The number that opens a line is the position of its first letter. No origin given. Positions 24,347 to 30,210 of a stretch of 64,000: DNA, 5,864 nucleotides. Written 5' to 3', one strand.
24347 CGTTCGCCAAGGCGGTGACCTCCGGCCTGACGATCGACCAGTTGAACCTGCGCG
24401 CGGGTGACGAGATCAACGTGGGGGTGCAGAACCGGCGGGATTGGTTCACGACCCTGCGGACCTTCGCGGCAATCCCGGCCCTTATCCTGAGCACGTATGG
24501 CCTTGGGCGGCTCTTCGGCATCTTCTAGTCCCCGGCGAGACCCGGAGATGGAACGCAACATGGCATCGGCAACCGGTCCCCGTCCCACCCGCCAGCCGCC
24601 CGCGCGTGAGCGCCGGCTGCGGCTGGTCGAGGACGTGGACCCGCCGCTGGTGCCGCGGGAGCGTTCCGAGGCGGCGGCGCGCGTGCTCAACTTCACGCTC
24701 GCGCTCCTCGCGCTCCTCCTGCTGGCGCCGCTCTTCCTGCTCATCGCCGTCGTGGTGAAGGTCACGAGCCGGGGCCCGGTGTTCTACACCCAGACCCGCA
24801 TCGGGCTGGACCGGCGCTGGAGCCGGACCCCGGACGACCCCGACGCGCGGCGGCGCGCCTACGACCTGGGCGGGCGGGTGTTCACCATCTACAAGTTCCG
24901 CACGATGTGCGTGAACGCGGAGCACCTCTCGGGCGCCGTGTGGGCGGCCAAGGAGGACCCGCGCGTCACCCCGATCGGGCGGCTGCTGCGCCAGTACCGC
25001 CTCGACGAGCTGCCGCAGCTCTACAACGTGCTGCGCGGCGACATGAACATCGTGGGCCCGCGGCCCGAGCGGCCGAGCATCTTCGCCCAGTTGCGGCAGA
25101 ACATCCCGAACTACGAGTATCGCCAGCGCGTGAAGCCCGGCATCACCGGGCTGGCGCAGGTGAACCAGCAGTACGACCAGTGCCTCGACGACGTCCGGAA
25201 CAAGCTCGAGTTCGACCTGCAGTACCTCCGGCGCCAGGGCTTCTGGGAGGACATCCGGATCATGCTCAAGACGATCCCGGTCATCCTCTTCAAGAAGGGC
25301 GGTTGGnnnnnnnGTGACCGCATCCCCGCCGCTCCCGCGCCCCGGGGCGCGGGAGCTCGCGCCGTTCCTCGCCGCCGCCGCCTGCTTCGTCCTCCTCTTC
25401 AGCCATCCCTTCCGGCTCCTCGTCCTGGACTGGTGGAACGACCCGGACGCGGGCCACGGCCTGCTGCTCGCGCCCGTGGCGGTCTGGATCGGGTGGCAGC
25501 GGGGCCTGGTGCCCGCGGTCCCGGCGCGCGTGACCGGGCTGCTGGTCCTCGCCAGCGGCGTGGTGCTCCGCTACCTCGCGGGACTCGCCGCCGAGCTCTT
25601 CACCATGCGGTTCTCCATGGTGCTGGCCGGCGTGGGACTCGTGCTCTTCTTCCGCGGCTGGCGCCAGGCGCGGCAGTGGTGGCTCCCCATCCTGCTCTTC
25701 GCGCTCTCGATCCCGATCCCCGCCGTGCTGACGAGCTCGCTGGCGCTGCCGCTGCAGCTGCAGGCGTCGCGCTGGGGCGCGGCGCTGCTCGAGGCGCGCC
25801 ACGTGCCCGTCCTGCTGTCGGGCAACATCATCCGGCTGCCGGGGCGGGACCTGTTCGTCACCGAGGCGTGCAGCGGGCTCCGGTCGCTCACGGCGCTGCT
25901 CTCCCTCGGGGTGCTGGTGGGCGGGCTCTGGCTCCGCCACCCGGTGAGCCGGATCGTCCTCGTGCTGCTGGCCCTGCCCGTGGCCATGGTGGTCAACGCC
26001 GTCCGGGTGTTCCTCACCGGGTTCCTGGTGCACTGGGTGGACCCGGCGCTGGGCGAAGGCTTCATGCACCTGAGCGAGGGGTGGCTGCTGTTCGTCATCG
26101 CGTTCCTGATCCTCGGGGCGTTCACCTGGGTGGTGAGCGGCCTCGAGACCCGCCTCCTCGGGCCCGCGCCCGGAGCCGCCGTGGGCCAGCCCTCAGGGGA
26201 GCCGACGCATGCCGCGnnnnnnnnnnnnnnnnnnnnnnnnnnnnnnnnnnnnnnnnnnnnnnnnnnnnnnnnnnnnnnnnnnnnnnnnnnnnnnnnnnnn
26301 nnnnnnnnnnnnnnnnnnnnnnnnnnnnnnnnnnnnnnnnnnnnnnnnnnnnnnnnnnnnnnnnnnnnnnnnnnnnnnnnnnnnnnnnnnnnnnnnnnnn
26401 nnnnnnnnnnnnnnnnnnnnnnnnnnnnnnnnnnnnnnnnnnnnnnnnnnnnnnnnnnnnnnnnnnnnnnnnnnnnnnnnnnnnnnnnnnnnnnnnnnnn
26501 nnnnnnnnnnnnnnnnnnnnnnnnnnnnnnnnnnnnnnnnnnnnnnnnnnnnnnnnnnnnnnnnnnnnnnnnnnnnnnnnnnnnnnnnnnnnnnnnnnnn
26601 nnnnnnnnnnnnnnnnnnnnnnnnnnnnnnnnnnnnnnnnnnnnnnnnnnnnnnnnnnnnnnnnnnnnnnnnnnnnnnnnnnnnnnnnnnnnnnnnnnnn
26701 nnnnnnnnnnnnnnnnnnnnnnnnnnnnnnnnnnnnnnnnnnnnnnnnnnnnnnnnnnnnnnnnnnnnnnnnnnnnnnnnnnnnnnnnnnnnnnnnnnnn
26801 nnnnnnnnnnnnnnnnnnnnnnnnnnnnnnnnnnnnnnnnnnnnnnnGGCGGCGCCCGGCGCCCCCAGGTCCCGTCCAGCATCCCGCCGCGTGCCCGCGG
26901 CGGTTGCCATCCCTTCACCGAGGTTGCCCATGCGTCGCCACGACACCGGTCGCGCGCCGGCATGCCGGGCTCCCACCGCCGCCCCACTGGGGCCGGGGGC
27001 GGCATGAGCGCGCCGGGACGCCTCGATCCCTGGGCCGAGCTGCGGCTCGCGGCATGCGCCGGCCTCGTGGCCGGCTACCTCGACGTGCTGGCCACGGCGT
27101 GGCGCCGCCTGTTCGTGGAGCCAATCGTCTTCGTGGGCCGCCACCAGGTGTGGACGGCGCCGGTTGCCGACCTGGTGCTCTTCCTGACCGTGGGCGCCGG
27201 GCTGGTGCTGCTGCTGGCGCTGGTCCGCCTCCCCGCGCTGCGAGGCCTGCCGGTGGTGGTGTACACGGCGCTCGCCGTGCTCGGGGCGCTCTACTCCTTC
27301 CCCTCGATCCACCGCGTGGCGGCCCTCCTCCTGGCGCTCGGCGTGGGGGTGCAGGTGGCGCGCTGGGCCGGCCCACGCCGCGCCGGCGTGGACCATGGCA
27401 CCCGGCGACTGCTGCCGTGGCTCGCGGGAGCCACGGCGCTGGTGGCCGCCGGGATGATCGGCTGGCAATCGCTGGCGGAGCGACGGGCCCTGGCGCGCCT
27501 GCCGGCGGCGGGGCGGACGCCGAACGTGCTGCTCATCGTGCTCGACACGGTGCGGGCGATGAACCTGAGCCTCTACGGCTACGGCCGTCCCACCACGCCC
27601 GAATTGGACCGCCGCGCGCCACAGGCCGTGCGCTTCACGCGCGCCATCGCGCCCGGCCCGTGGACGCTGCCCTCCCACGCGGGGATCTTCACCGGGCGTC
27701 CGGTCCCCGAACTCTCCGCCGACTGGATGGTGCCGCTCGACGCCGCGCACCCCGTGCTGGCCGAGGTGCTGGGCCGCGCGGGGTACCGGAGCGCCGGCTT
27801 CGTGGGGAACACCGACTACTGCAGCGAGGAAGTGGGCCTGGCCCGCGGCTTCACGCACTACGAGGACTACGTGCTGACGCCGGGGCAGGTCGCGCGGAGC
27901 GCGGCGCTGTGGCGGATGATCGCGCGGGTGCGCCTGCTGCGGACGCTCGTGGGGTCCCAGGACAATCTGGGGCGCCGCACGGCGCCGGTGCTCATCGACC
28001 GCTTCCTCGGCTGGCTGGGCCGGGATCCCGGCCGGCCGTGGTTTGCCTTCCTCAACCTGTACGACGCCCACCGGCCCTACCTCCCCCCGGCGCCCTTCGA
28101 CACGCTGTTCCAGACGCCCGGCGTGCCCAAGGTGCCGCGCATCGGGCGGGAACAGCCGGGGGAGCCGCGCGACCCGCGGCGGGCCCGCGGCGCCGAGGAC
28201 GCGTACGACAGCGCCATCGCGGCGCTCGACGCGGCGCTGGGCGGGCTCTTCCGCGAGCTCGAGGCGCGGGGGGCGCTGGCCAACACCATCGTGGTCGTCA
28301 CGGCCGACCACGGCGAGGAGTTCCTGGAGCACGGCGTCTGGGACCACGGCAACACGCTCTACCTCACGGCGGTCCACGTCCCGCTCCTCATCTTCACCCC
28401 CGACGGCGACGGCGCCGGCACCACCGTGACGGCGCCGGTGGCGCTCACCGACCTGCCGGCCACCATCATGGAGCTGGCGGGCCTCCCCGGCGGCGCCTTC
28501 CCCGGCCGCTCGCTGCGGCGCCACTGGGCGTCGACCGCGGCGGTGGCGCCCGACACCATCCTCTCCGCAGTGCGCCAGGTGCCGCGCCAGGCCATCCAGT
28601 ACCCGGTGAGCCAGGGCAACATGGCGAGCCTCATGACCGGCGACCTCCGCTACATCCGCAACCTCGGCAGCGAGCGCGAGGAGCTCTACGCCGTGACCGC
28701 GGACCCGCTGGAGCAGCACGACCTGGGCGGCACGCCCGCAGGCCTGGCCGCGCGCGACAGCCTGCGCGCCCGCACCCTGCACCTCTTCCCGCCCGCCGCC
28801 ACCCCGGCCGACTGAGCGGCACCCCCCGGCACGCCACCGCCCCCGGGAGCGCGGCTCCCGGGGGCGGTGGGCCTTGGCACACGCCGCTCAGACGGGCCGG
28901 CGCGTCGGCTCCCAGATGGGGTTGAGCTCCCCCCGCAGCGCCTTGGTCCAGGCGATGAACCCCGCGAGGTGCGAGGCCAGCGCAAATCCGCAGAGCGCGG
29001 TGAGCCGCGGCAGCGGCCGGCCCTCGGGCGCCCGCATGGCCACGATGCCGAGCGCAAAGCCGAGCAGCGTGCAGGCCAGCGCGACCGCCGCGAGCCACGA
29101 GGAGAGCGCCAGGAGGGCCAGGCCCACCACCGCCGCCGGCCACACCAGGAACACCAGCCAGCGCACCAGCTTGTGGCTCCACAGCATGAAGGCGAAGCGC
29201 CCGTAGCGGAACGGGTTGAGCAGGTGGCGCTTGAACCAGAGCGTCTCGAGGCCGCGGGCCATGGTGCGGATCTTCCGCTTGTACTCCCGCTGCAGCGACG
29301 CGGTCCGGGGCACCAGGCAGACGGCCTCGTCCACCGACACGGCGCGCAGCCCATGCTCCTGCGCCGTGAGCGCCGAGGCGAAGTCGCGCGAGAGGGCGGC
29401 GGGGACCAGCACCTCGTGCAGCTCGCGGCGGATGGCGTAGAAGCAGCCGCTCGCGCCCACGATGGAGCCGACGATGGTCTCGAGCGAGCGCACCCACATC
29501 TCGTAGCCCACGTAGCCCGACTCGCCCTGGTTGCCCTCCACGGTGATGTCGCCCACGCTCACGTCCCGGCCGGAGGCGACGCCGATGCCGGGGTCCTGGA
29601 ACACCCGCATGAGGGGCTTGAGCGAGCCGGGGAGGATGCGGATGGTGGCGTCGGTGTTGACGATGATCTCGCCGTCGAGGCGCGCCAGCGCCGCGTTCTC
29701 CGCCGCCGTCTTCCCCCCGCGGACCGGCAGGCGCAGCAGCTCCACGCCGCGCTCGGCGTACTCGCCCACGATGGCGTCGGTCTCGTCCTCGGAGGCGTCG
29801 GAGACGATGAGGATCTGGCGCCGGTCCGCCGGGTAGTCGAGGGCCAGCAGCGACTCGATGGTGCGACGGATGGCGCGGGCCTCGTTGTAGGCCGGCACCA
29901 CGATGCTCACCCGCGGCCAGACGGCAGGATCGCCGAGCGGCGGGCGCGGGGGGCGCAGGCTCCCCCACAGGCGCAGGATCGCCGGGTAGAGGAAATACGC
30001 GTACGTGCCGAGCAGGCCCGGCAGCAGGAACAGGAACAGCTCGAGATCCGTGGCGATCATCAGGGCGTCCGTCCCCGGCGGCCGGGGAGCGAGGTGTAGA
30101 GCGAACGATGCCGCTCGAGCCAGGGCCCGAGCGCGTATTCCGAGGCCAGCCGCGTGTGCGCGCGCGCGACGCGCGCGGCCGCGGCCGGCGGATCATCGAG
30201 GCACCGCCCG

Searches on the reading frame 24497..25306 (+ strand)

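Call 16: search_protein_families(library=pfam, proteins=[window:24497-25306:+], max_evalue=0.001)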
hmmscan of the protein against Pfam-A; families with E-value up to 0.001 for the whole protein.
window:24497-25306:+ (270 aa): 1 family
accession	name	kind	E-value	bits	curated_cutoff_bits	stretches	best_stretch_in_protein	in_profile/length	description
PF02397.22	Bac_transf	-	2.4e-61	206.8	27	2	123-264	43-178/179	Bacterial sugar transferase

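Call 38: search_protein_families(library=ncbifam, proteins=[window:24497-25306:+], max_evalue=0.0001)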
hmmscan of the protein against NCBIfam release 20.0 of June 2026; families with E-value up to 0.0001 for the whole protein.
window:24497-25306:+ (270 aa): 10 families
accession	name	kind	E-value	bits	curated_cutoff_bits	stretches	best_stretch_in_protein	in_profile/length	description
TIGR03025.1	EPS_sugtrans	subfamily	4.8e-80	270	295.55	2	124-268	301-443/445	exopolysaccharide biosynthesis polyprenyl glycosylphosphotransferase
TIGR03023.1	WcaJ_sugtrans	equivalog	8e-70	236.4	410.75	2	124-267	306-450/453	undecaprenyl-phosphate glucose phosphotransferase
TIGR03013.1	EpsB_2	subfamily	1.5e-67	228.6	393.35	2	124-269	298-442/443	TIGR03013 family XrtA/PEP-CTERM system glycosyltransferase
TIGR03022.1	WbaP_sugtrans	subfamily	1.2e-48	166.5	403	2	126-268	304-454/456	undecaprenyl-phosphate galactose phosphotransferase WbaP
NF007518.0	PRK10124.1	equivalog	3.8e-46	157.8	684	2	118-260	311-454/464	undecaprenyl-phosphate glucose phosphotransferase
NF052601.1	undeca_RfbP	equivalog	5.5e-41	140.4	330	2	149-267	127-239/244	undecaprenyl-phosphate galactose phosphotransferase family protein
NF041877.1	EPS_EpsZ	equivalog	6.2e-41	140.5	800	2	123-268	308-457/459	exopolysaccharide biosynthesis polyisoprenyl-phosphate hexose-1-phosphate transferase EpsZ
NF050817.1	PolSacchBiosHfsE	equivalog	4.5e-39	134.5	750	2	118-264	309-460/467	polysaccharide biosynthesis protein HfsE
NF011751.0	PRK15204.1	equivalog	3.2e-27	95.3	907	1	125-268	323-474/476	undecaprenyl-phosphate galactose phosphotransferase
NF045514.1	glycotran_HepC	equivalog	1.8e-22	79.7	140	2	126-190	162-211/220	heterocyst development glycosyltransferase HepC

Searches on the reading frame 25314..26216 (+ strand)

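Call 16: search_protein_families(library=pfam, proteins=[window:25314-26216:+], max_evalue=0.001)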
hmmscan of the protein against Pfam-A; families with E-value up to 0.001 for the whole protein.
window:25314-26216:+ (301 aa): 1 family
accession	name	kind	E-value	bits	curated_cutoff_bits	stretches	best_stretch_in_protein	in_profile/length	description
PF09721.15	Exosortase_EpsH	-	1e-61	209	25.7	1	23-272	2-252/254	Transmembrane exosortase (Exosortase_EpsH)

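Call 38: search_protein_families(library=ncbifam, proteins=[window:25314-26216:+], max_evalue=0.0001)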
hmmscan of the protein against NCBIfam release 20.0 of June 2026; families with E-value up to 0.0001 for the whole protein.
window:25314-26216:+ (301 aa): 13 families
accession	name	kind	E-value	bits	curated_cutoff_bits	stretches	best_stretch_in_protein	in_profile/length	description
TIGR04152.1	exosort_VPLPA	exception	8.9e-56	189.9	400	1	38-280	2-248/486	VPLPA-CTERM-specific exosortase XrtD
TIGR03109.2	exosort_XrtA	exception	1.8e-44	152.1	208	1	19-274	4-259/261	exosortase A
TIGR02602.1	8TM_EpsH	subfamily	4e-44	150.9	105.55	1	39-270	3-236/241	exosortase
NF038142.1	exosort_XrtW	exception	2.6e-41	141.5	425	1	18-279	5-270/494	exosortase W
NF035943.2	exosort_XrtV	exception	9.7e-32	110.3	313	1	21-275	8-267/270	exosortase V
TIGR03113.1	exosort_XrtB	exception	2.1e-26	93.1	275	1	25-267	8-257/268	exosortase B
TIGR03763.1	cyanoexo_CrtA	exception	6.7e-20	71.7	150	1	72-273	62-258/260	cyanoexosortase A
TIGR04178.1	exo_archaeo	signature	1.9e-17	63.3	23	1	182-274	3-95/97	exosortase/archaeosortase family protein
TIGR04151.1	exosort_VPDSG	exception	4.4e-16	59.2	300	1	93-267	115-292/306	VPDSG-CTERM-specific exosortase XrtC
TIGR04476.1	exosort_XrtN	exception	7.3e-11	41.8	200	1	23-263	9-235/406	exosortase N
NF033464.1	cyanoexo_CrtC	exception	1.4e-07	31.4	225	1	71-246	67-248/278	cyanoexosortase C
NF033770.1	exosort_XrtT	exception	4.6e-07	28.8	250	1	22-235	5-224/472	exosortase T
TIGR04156.1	cyanoexo_CrtB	exception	6.2e-07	29.2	300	1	48-257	39-247/280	cyanoexosortase B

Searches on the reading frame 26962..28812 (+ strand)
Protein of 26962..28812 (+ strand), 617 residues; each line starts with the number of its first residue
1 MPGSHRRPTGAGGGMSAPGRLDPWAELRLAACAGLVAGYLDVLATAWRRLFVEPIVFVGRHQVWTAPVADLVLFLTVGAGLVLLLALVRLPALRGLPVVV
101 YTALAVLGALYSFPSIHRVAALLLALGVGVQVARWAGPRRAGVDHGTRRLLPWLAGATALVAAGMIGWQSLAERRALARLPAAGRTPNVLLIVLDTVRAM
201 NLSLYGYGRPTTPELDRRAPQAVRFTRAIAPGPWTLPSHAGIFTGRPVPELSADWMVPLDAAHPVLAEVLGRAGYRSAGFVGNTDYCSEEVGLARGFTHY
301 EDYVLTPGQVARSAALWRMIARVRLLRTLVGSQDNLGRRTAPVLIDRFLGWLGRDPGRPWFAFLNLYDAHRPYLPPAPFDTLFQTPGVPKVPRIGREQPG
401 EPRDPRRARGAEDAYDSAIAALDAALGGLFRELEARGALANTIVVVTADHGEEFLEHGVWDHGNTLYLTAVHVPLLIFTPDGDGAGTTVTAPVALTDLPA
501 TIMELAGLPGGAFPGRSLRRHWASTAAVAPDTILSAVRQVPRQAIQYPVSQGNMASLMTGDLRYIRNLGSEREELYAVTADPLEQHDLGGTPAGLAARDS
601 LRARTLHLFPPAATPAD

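Call 17: search_protein_families(library=pfam, proteins=[window:26962-28812:+], max_evalue=0.001)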
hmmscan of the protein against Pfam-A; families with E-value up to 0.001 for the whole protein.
window:26962-28812:+ (617 aa): 3 families
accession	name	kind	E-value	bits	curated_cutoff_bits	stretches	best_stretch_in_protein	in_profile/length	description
PF00884.28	Sulfatase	-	5.1e-42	144.7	25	1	187-507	1-300/301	Sulfatase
PF01663.27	Phosphodiest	-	6e-06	26.5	23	1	414-453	183-222/342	Type I phosphodiesterase / nucleotide pyrophosphatase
PF07394.17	DUF1501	-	0.00018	21.2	27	1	413-508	262-363/390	Protein of unknown function (DUF1501)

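Call 38: search_protein_families(library=ncbifam, proteins=[window:26962-28812:+], max_evalue=0.0001)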
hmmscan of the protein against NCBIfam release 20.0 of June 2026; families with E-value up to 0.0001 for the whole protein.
window:26962-28812:+ (617 aa): 12 families
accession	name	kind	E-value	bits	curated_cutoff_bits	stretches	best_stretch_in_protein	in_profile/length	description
NF010322.0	PRK13759.1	equivalog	2.7e-28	98.7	481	2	354-594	196-442/486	arylsulfatase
TIGR03417.1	chol_sulfatase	equivalog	3.7e-26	92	433.45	2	404-603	244-434/500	choline-sulfatase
NF045661.1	HdlasePehA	equivalog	9.6e-20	70.7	900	2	413-508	282-377/506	phosphoric/sulfuric ester hydrolase PehA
NF052527.1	Mn_arylsulf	exception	1.5e-10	40.6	850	0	187-245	2-61/479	manganese-dependent arylsulfatase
NF028537.1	P_eth_NH2_trans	domain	1.8e-09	36.7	500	0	189-244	229-283/527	phosphoethanolamine--lipid A transferase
NF008619.0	PRK11598.1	equivalog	5.9e-09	34.9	660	0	187-243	236-290/546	phosphoethanolamine transferase EptA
NF047438.1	polymyxin_MCR12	exception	6.4e-09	34.7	1200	0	413-480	421-491/548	MCR-12 family phosphoethanolamine--lipid A transferase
NF038075.1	fam_STM4013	hypoth_equivalog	3.3e-08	33.3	250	0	187-245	8-64/261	STM4013/SEN3800 family hydrolase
NF007160.0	PRK09598.1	equivalog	3.3e-07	29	561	0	188-223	225-261/523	phosphoethanolamine--lipid A transferase EptA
NF038282.1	LapC_YejM_PbgA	exception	1.1e-06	27.3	825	1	411-503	410-497/584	LPS biosynthesis-modulating metalloenzyme YejM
NF007933.0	PRK10649.1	subfamily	1.7e-06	26.9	404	0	183-244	232-297/577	phosphoethanolamine transferase CptA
NF012179.0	CptA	domain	4.6e-05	22.3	900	0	184-244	221-285/556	phosphoethanolamine transferase CptA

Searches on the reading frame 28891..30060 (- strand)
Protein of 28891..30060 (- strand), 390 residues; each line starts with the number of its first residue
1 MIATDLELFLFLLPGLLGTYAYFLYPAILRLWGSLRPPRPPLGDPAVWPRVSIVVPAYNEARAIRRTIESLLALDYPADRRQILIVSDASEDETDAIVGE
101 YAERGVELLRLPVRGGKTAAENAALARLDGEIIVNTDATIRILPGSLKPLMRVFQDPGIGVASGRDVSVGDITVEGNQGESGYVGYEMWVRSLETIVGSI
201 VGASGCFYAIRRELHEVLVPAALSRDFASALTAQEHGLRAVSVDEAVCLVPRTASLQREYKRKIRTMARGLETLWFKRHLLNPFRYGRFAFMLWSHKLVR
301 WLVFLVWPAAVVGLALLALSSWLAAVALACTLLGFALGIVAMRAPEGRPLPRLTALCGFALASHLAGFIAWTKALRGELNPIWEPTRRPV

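Call 17: search_protein_families(library=pfam, proteins=[window:28891-30060:-], max_evalue=0.001)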
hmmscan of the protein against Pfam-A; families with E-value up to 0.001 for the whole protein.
window:28891-30060:- (390 aa): 4 families
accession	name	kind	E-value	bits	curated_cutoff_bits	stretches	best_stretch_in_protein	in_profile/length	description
PF00535.33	Glycos_transf_2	-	1.2e-23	84.3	23.3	1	52-216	1-165/168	Glycosyl transferase family 2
PF13641.12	Glyco_tranf_2_3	-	6.8e-13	49.6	27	1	49-266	1-227/230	Glycosyltransferase like family 2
PF13632.12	Glyco_trans_2_3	-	6.8e-06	26.5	27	1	142-334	11-194/198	Glycosyl transferase family group 2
PF03142.21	Chitin_synth_2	-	0.0009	18.4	27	0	53-88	29-65/527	Chitin synthase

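Call 38: search_protein_families(library=ncbifam, proteins=[window:28891-30060:-], max_evalue=0.0001)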
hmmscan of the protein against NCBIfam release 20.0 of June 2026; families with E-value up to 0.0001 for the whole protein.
window:28891-30060:- (390 aa): 19 families
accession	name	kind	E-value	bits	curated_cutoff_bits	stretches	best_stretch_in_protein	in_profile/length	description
TIGR03965.1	mycofact_glyco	equivalog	7.4e-23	81.1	280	1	43-169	69-194/467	mycofactocin biosynthesis glycosyltransferase MftF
TIGR03937.1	PgaC_IcaA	equivalog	1.9e-14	53.4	422.3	1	47-315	43-310/407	poly-beta-1,6-N-acetyl-D-glucosamine synthase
TIGR03469.1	HpnB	hypoth_equivalog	1.2e-11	44.3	379.25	1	45-116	40-110/386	hopene-associated glycosyltransferase HpnB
TIGR04242.1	nodulat_NodC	equivalog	3e-10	39.6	550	1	46-165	45-167/395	chitooligosaccharide synthase NodC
NF041875.1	EPS_EpsD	equivalog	4.4e-10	39.5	370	1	51-156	1-106/325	exopolysaccharide biosynthesis glycosyltransferase EpsD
TIGR03111.1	glyc2_xrt_Gpos1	hypoth_equivalog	7e-10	38.3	363.95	1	45-159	45-162/439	TIGR03111 family XrtG-associated glycosyltransferase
NF041865.1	EpsU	equivalog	3e-09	36.4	700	1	6-96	2-86/394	exopolysaccharide biosynthesis GT2 family glycosyltransferase EpsU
NF038299.1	EPS_HpsN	equivalog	7.3e-09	35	425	1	49-167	1-120/317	hormogonium polysaccharide biosynthesis glycosyltransferase HpsN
NF008558.0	PRK11498.1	equivalog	2.1e-08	32.6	992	1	30-134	254-357/872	UDP-forming cellulose synthase catalytic subunit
NF047683.1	TeichurnBiosyTuaG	equivalog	2.9e-08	33.7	400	1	49-138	6-95/252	teichuronic acid biosynthesis protein TuaG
TIGR03030.1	CelA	equivalog_domain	3e-08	32.1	699.1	1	28-103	110-190/714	UDP-forming cellulose synthase catalytic subunit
NF007482.0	PRK10073.1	equivalog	4.1e-08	32.6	423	1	49-162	6-118/334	glycosyltransferase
TIGR04283.1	glyco_like_mftF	equivalog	3e-06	27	182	1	51-103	1-51/221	TIGR04283 family arsenosugar biosynthesis glycosyltransferase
NF053846.1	glyco_with_XrtP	equivalog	3e-06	26.2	520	1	19-139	13-133/440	XrtP-associated glycosyltransferase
NF010496.0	PRK13915.1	equivalog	6.2e-06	25.5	262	1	50-141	32-128/307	glucosyl-3-phosphoglycerate synthase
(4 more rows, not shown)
